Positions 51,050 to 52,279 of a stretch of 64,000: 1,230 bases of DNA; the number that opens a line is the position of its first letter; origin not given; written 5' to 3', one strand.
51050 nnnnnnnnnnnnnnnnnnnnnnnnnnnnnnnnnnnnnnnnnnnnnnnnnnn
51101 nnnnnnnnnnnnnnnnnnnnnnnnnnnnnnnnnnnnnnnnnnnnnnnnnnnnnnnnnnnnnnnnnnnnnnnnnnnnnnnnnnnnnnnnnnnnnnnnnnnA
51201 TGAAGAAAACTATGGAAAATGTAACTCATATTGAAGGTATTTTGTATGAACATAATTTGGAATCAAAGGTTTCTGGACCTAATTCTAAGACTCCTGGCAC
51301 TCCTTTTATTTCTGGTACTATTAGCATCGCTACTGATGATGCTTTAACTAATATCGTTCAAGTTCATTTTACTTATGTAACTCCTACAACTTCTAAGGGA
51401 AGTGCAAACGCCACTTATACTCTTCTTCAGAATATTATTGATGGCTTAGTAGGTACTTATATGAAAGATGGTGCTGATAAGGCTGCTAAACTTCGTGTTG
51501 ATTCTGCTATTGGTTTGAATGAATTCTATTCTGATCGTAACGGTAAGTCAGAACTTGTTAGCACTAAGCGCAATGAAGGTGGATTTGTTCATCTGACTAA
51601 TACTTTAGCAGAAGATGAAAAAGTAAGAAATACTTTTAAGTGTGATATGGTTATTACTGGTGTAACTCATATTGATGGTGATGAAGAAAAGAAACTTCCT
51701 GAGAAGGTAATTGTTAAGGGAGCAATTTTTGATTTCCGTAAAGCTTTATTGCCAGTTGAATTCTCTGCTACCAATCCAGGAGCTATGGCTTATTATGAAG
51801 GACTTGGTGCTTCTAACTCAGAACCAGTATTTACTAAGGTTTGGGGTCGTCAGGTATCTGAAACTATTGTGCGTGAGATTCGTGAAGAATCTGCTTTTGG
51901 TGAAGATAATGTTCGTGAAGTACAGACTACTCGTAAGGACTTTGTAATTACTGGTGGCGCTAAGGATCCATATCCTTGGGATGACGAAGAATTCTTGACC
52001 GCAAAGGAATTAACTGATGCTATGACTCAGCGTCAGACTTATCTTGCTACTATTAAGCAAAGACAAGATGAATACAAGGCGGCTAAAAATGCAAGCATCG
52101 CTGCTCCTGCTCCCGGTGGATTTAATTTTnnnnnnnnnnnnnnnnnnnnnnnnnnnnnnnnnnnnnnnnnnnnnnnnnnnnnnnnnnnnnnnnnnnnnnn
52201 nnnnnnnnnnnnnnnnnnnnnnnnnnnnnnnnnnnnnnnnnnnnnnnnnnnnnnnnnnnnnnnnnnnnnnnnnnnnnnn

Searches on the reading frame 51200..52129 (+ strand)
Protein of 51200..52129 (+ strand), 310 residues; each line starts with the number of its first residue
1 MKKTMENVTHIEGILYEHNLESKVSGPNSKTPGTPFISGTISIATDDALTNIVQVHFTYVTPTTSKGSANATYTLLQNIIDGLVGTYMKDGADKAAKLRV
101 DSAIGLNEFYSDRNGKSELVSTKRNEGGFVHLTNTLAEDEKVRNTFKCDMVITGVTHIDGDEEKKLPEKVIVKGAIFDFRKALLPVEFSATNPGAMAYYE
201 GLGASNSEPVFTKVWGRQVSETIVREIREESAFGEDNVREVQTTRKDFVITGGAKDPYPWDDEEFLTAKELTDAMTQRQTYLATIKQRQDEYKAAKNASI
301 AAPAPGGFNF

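Call 8: search_protein_families(library=pfam, max_evalue=1, proteins=[window:51200-52129:+])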
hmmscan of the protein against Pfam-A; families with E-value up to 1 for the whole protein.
seq(310 aa): 0 families
